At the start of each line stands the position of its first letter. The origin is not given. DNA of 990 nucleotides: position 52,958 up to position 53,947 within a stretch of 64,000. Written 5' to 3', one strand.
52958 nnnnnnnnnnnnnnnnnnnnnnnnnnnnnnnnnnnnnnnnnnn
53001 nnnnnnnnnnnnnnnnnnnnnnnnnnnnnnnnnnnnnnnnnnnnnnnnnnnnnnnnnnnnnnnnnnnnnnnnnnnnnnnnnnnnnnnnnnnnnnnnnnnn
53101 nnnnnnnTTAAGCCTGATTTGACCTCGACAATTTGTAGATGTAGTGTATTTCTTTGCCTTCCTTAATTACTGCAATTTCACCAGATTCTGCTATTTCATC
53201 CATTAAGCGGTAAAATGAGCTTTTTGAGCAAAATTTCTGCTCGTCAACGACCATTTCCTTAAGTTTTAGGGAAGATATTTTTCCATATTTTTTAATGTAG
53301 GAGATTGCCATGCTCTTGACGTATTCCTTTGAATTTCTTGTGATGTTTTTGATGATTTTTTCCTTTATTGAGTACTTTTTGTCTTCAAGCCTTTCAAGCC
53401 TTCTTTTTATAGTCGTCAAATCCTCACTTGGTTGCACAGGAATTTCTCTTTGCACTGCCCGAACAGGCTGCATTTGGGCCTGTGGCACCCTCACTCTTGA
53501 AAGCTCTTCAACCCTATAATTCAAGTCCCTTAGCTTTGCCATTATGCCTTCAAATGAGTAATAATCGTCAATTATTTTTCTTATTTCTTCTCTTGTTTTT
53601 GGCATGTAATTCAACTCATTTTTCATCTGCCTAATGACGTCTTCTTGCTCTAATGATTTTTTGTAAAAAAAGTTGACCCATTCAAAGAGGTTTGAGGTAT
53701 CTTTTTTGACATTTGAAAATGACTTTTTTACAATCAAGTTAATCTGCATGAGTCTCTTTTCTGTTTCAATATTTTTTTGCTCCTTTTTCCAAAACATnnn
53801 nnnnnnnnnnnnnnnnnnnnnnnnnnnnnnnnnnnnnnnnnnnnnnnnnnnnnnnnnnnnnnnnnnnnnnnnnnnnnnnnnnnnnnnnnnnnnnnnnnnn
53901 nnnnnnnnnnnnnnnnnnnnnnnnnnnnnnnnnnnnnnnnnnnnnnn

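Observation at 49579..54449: Plasmid/provirus-like island: ImmA-like protease, Zn-ribbon, tyrosine recombinase, two wHTH proteins, AT-rich block and iterons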

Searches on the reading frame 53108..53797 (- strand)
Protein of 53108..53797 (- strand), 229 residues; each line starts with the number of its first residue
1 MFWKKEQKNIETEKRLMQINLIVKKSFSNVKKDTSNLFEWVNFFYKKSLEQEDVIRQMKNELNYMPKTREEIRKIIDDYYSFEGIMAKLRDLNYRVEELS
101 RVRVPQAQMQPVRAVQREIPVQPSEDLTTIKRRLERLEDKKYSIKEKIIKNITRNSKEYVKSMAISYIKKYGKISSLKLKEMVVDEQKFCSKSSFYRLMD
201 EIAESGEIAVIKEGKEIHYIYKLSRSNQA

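Call 4: search_protein_families(library=pfam, proteins=[window:53108-53797:-], max_evalue=0.1)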
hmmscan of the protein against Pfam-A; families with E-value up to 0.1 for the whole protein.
window:53108-53797:- (229 aa): 2 families
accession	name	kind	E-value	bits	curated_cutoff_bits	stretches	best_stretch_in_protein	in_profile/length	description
PF15011.11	CA109-like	-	0.0053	17.1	27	1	51-161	68-159/161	Ribosome biogenesis protein C1orf109-like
PF21376.3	TOR1A_C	-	0.077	13.5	27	0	50-68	21-39/58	Torsin-1A, C-terminal domain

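Call 10: search_protein_families(library=ncbifam, proteins=[window:53108-53797:-], max_evalue=0.1)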
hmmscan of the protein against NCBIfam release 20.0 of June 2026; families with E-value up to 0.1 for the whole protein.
window:53108-53797:- (229 aa): 1 family
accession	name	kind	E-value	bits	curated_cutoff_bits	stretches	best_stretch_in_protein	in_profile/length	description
NF041065.1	DpdH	equivalog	0.018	13.5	450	1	16-163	827-973/1014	protein DpdH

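Call 11: search_protein_families(library=phrogs, proteins=[window:53108-53797:-], max_evalue=0.1)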
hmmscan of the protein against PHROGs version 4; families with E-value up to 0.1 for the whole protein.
window:53108-53797:- (229 aa): 2 families
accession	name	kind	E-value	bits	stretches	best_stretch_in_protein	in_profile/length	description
phrog_25662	-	tail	0.021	15.5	1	26-86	37-98/210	tail assembly protein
phrog_8908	-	unknown function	0.064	14.2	0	74-98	8-32/49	-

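Call 14: find_homologous_proteins(query=window:53108-53797:-, max_evalue=0.001)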
Query window:53108-53797:- (229 aa): 493 proteins with E <= 0.001 among 834 candidates; the best 120 are listed.
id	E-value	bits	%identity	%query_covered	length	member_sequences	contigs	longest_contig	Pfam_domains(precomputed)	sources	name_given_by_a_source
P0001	2.6e-138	477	100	100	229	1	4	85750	-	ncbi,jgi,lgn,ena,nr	ncbi:MAG TPA: hypothetical protein VI564_06225 [Candidatus Nanoarchaeia archaeon]|nr:hypothetical pr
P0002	2.6e-113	395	81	100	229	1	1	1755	-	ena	-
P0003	6.7e-81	289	63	98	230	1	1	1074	-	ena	-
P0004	8.9e-80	285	63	97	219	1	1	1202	-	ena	-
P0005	1.2e-79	285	61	98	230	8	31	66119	-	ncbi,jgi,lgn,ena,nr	ncbi:MAG TPA: hypothetical protein VJI52_04165 [Candidatus Nanoarchaeia archaeon]|nr:hypothetical pr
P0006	1.6e-79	285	61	98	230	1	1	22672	-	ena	-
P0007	1.9e-79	284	62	98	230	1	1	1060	-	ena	-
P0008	1.9e-79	284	61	97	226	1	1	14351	-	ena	-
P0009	2.2e-79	284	61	97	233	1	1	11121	-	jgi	-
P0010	2.5e-79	284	62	98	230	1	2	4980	-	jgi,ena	-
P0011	5.6e-79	283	61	99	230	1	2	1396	-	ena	-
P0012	5.6e-79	283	61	97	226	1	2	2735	-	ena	-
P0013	6.0e-79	283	60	98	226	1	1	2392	-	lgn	-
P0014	7.2e-79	283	60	97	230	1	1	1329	-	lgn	-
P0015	1.0e-78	282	63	97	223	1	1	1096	-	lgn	-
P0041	5.0e-76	273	58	99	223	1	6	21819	-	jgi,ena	-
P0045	1.1e-75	272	58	98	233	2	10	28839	-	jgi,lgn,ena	-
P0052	1.8e-75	271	60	98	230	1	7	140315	-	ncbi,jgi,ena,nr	ncbi:MAG TPA: hypothetical protein VJJ52_08160 [Candidatus Nanoarchaeia archaeon]|nr:hypothetical pr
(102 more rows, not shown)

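Call 15: find_encoding_contigs(protein=P0052, flank=8000, max_places=2)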
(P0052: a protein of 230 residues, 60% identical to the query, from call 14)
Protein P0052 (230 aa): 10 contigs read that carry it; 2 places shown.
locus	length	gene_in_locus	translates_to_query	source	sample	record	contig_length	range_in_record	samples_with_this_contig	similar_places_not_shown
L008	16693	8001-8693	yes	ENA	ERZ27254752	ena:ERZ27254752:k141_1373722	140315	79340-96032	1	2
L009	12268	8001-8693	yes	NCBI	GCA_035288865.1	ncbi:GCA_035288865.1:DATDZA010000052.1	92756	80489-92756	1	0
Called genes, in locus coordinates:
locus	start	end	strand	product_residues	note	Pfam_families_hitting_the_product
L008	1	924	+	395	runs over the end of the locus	PF13192:Thioredoxin_3 (faint)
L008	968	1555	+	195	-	-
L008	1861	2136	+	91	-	PF25212:HVO_A0114 (weak)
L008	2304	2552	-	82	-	-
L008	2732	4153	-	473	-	PF01368:DHH, PF27767:Arc_Cdc45 (weak), PF21763:DHH_CID, PF02272:DHHA1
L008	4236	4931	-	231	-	PF01255:Prenyltransf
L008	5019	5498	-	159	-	-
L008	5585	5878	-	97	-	-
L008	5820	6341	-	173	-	-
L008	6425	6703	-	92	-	PF13656:RNA_pol_L_2, PF01193:RNA_pol_L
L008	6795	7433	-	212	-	PF03602:Cons_hypoth95, PF05175:MTS, PF06325:PrmA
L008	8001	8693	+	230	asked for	-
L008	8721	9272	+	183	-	-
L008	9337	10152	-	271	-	PF02899:Phage_int_SAM_1 (weak), PF13495:Phage_int_SAM_4, PF00589:Phage_integrase, PF22823:MrpR_C_cat (weak)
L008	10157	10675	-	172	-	-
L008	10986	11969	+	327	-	-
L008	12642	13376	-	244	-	-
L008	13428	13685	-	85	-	-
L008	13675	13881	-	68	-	-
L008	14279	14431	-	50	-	-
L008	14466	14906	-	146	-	PF02643:DUF192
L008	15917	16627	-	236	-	PF09754:PAC2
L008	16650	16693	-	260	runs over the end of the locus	PF00696:AA_kinase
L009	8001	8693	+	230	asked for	-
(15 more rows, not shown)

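Call 16: find_encoding_contigs(protein=P0005, flank=8000, max_places=2)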
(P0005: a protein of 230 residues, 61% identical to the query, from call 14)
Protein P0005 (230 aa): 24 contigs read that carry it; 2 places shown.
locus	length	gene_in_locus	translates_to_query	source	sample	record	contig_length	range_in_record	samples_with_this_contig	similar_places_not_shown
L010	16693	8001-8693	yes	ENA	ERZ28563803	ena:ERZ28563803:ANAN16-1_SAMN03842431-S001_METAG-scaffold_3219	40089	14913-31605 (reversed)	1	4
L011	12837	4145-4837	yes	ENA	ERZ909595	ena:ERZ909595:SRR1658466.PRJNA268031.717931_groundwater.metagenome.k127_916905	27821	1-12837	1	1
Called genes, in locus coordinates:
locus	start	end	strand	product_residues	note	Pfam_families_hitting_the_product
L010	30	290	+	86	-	-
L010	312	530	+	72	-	-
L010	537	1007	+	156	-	-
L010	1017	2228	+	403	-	PF13192:Thioredoxin_3 (faint)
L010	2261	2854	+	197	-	-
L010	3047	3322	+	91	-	PF25212:HVO_A0114 (weak)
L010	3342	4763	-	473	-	PF01368:DHH, PF27767:Arc_Cdc45 (weak), PF21763:DHH_CID, PF02272:DHHA1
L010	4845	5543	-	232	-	PF01255:Prenyltransf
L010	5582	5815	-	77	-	-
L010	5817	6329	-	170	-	-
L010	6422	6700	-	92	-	PF13656:RNA_pol_L_2, PF01193:RNA_pol_L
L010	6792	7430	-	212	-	PF03602:Cons_hypoth95, PF05175:MTS, PF06325:PrmA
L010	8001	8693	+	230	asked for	-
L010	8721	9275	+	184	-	-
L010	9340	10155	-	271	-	PF02899:Phage_int_SAM_1 (weak), PF13495:Phage_int_SAM_4, PF00589:Phage_integrase, PF22823:MrpR_C_cat (weak)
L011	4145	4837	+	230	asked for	-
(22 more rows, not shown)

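Call 17: find_encoding_contigs(protein=P0045, flank=8000, max_places=2)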
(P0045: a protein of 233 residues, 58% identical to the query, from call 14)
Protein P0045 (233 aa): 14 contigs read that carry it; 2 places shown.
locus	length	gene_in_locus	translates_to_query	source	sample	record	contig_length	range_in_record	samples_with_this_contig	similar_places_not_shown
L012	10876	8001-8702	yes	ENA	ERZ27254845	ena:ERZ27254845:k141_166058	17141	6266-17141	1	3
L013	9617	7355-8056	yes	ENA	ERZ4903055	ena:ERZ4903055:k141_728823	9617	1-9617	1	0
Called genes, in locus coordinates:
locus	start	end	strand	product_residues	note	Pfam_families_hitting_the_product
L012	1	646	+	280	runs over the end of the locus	-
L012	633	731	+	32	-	-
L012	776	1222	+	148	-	-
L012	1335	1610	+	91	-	-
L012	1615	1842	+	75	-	-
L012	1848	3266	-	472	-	PF01368:DHH, PF27767:Arc_Cdc45 (faint), PF21763:DHH_CID, PF02272:DHHA1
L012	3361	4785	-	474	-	-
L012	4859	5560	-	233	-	PF01255:Prenyltransf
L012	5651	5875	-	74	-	-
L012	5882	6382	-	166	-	-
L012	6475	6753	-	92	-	PF13656:RNA_pol_L_2, PF01193:RNA_pol_L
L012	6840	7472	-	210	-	PF05175:MTS, PF03602:Cons_hypoth95 (weak), PF06325:PrmA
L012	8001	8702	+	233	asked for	-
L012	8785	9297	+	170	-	PF08279:HTH_11 (faint)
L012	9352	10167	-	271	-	PF13495:Phage_int_SAM_4, PF00589:Phage_integrase, PF22823:MrpR_C_cat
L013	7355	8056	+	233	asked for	-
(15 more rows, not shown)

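Call 18: find_encoding_contigs(protein=P0041, flank=8000, max_places=2)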
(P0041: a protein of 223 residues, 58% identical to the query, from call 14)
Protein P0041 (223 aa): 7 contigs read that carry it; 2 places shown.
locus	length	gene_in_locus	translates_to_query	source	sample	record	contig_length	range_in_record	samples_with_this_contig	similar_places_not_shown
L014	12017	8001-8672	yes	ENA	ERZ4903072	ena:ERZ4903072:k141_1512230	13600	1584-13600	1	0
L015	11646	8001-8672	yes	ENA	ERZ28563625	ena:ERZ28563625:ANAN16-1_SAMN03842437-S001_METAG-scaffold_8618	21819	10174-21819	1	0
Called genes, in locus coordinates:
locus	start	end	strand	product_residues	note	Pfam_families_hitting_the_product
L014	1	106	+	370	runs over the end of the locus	-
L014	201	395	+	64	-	-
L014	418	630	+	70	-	-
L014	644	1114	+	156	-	-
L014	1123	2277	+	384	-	PF00085:Thioredoxin (faint), PF13905:Thioredoxin_8 (faint), PF13192:Thioredoxin_3 (faint)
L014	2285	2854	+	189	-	-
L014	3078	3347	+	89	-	-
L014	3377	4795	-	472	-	PF01368:DHH, PF27767:Arc_Cdc45 (weak), PF21763:DHH_CID, PF02272:DHHA1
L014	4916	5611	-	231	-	PF01255:Prenyltransf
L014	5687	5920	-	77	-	-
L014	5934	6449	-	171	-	-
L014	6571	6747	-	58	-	PF13656:RNA_pol_L_2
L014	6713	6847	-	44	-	-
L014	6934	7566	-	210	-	PF03602:Cons_hypoth95, PF05175:MTS, PF06325:PrmA, PF13847:Methyltransf_31 (weak), PF13649:Methyltransf_25 (weak)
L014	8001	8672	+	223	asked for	-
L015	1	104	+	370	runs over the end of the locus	-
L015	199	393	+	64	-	-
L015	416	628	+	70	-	-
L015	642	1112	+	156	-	-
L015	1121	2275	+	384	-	PF00085:Thioredoxin (faint), PF13905:Thioredoxin_8 (faint), PF13192:Thioredoxin_3 (faint)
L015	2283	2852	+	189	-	-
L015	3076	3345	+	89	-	-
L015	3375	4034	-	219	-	PF02272:DHHA1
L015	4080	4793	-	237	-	PF01368:DHH, PF27767:Arc_Cdc45 (faint), PF21763:DHH_CID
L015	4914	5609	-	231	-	PF01255:Prenyltransf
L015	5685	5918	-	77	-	-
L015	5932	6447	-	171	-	-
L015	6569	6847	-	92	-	PF13656:RNA_pol_L_2, PF01193:RNA_pol_L (weak)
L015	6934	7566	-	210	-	PF03602:Cons_hypoth95, PF05175:MTS, PF06325:PrmA, PF13847:Methyltransf_31 (weak), PF13649:Methyltransf_25 (weak)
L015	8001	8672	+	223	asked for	-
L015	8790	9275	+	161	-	PF08279:HTH_11 (weak)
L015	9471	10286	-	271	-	PF02899:Phage_int_SAM_1 (faint), PF13495:Phage_int_SAM_4, PF00589:Phage_integrase, PF22823:MrpR_C_cat (weak)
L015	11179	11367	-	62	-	-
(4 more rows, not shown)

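Call 27: find_related_loci(query=A1, collection=genome_contigs, flank=10000)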
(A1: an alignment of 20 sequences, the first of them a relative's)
Query A1 (229 aa) in genome_contigs; peptide patterns used: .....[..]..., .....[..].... (x = any residue, [..] = any of these).
161 stretches matched a pattern; 97 encode a relative of the query (tblastn E <= 1e-3); the best 80 are kept; 80 distinct loci.
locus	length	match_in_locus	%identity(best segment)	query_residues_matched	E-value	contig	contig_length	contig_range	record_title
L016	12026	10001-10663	61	1-224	3e-88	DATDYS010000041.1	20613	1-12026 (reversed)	MAG TPA_asm: Candidatus Nanoarchaeia archaeon isolate SMAG_U8171 k141_220658, whole genome shotgun sequence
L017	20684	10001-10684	57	1-227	1e-86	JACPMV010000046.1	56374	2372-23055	MAG: Candidatus Woesearchaeota archaeon isolate NC_groundwater_558_Ag_S-0.1um_40_20 S35_SO-1_scaffold_413537, whole geno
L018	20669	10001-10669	59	1-222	3e-86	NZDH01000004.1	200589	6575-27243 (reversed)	MAG: Candidatus Woesearchaeota archaeon isolate ARS106 34052, whole genome shotgun sequence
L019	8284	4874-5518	58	1-223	9e-84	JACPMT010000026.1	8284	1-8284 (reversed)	MAG: Candidatus Woesearchaeota archaeon isolate NC_groundwater_556_Ag_S-0.1um_39_10 S35_SO-1_scaffold_48311, whole genom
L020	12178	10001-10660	57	1-219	6e-83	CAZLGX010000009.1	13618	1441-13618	MAG TPA_asm: uncultured Methanosarcinales archaeon isolate SRP269290_co3_950 genome assembly, contig: NODE_5306_length_1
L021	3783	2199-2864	56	1-224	3e-82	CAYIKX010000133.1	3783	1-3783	MAG TPA_asm: uncultured Methanosarcinales archaeon isolate ERP119705_co20_50 genome assembly, contig: NODE_40313_length_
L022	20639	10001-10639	59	1-222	1e-81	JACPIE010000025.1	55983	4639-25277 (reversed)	MAG: Candidatus Woesearchaeota archaeon isolate NC_groundwater_432_Ag_B-0.1um_40_22 GD18-4_B1_scaffold_1039037, whole ge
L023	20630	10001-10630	59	1-222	5e-81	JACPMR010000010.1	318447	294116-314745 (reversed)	MAG: Candidatus Woesearchaeota archaeon isolate NC_groundwater_554_Ag_S-0.1um_37_18 S35_SO-1_scaffold_127608, whole geno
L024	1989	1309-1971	61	1-224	2e-84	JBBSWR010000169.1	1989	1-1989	MAG: Nanoarchaeota archaeon isolate H43-bin135_1 H43_bin135_1_000000000169, whole genome shotgun sequence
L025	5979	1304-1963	58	1-225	1e-80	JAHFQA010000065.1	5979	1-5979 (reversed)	MAG: Candidatus Woesearchaeota archaeon isolate nzgw54 NODE_9871_length_5980_cov_5.502304, whole genome shotgun sequence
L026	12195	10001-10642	59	1-222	6e-80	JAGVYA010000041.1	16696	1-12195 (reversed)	Candidatus Woesearchaeota archaeon isolate RIFCSPLOWO2_01_FULL_35_20 rifcsplowo2_01_scaffold_7063, whole genome shotgun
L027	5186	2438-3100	62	1-224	7e-80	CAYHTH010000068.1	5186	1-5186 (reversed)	MAG TPA_asm: uncultured Methanosarcinales archaeon isolate ERP119705_co14_301 genome assembly, contig: NODE_30567_length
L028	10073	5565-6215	58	1-224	1e-78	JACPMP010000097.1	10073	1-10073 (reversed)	MAG: Candidatus Woesearchaeota archaeon isolate NC_groundwater_552_Ag_S-0.1um_34_16 S35_SO-1_scaffold_291090, whole geno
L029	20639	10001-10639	58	1-222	5e-78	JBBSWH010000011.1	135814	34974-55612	MAG: Nanoarchaeota archaeon isolate H52-bin084_1 H52_bin084_1_000000000011, whole genome shotgun sequence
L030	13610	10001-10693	54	1-226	1e-77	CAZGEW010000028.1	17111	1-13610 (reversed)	MAG TPA_asm: uncultured Methanosarcinales archaeon isolate binchicken_co144_1089 genome assembly, contig: NODE_6884_leng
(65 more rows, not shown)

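Call 39: predict_structure(alignment_id=A1)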
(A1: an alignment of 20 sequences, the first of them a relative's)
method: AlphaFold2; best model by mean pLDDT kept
length: 229 residues; sequences in the alignment: 20
mean_pLDDT: 69.1   pTM: 0.35
mean pLDDT of the five models: 69.1, 67.6, 67.4, 66.1, 65.9
residues with pLDDT >= 90: 10; 70-90: 111; 50-70: 73; < 50: 35
segments of 3 or more residues with pLDDT < 50: 1-9, 104-124, 225-229
pLDDT, mean of each block of 10 residues (from residue 1): 39 64 61 57 70 69 59 73 81 80 49 38 59 81 70 66 88 90 82 87 86 88 52
secondary structure, 60 per line:
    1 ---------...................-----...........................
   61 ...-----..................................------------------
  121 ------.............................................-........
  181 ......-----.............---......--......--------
elements in order: H10-28 H34-63 H69-102 H127-171 E173-175 H176-186 H192-204 E208-213 E216-221

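Call 44: fold_search(model_id=the predicted structure, library=pdb)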
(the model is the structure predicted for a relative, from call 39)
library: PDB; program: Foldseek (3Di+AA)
matches with E <= 10: 1062; with E <= 0.001: 0
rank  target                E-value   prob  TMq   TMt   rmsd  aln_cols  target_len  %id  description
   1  2mh2_MODEL_1_A        3.1e-03  1.00  0.26  0.82   1.6        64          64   17  Structural insights into the DNA recognition and protein interaction domains reveal fundamental homologous DNA (released 2014-04-16)
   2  3o2p_E                8.1e-03  1.00  0.29  0.69   3.2        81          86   15  A Dual E3 Mechanism for Rub1 Ligation to Cdc53: Dcn1(P)-Cdc53(WHB) (released 2010-09-15)
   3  4p5o_C                8.1e-03  1.00  0.30  0.22   3.2        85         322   14  Structure of an RBX1-UBC12~NEDD8-CUL1-DCN1 complex: a RING-E3-E2~ubiquitin-like protein-substrate intermediate trapped (released 2014-07-02)
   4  4p5o_A                2.1e-02  1.00  0.30  0.22   3.1        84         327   14  Structure of an RBX1-UBC12~NEDD8-CUL1-DCN1 complex: a RING-E3-E2~ubiquitin-like protein-substrate intermediate trapped (released 2014-07-02)
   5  7oni_C                2.6e-02  1.00  0.29  0.11   2.3        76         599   18  Structure of Neddylated CUL5 C-terminal region-RBX2-ARIH2* (released 2021-09-15)
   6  1ldj_A                2.6e-02  1.00  0.31  0.10   2.9        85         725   15  Structure of the Cul1-Rbx1-Skp1-F boxSkp2 SCF Ubiquitin Ligase Complex (released 2002-05-08)
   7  9efm_J                2.7e-02  1.00  0.27  0.18   2.2        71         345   13  Cryo-EM structure of COP9 signalosome precatalytic state with neddylated cullin-1 (released 2025-12-03)
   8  9xzj_C                2.7e-02  1.00  0.31  0.10   2.9        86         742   15  Cryo-EM structure of F-box helicase 1 (FBH1) bound to an SCF ubiquitin ligase complex and a 3-way DNA fork (consensus  (released 2026-01-28)
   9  8cdj_C                3.1e-02  1.00  0.31  0.11   2.7        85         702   15  CAND1 b-hairpin++-SCF-SKP2 CAND1 rolling SCF engaged (released 2023-04-19)
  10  8br8_Sc               3.3e-02  0.99  0.21  0.54   3.4        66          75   17  Giardia ribosome in POST-T state (A1) (released 2023-03-15)
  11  6qpq_B                3.5e-02  1.00  0.26  0.65   3.5        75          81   11  The structure of the cohesin head module elucidates the mechanism of ring opening (released 2020-02-05)
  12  2xig_B                3.5e-02  1.00  0.24  0.37   7.9        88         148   23  The structure of the Helicobacter pylori ferric uptake regulator Fur reveals three functional metal binding sites (released 2011-01-19)
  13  1tbx_B                4.0e-02  1.00  0.26  0.61   1.9        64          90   17  Crystal structure of SSV1 F-93 (released 2004-07-13)
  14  7zbw_C                4.0e-02  1.00  0.31  0.11   2.9        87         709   15  CAND1-SCF-SKP2 CAND1 rolling-2 SCF engaged (released 2023-04-19)
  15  1p6r_MODEL_1_A        4.3e-02  1.00  0.27  0.70   2.2        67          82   15  Solution structure of the DNA binding domain of the repressor BlaI. (released 2003-12-09)
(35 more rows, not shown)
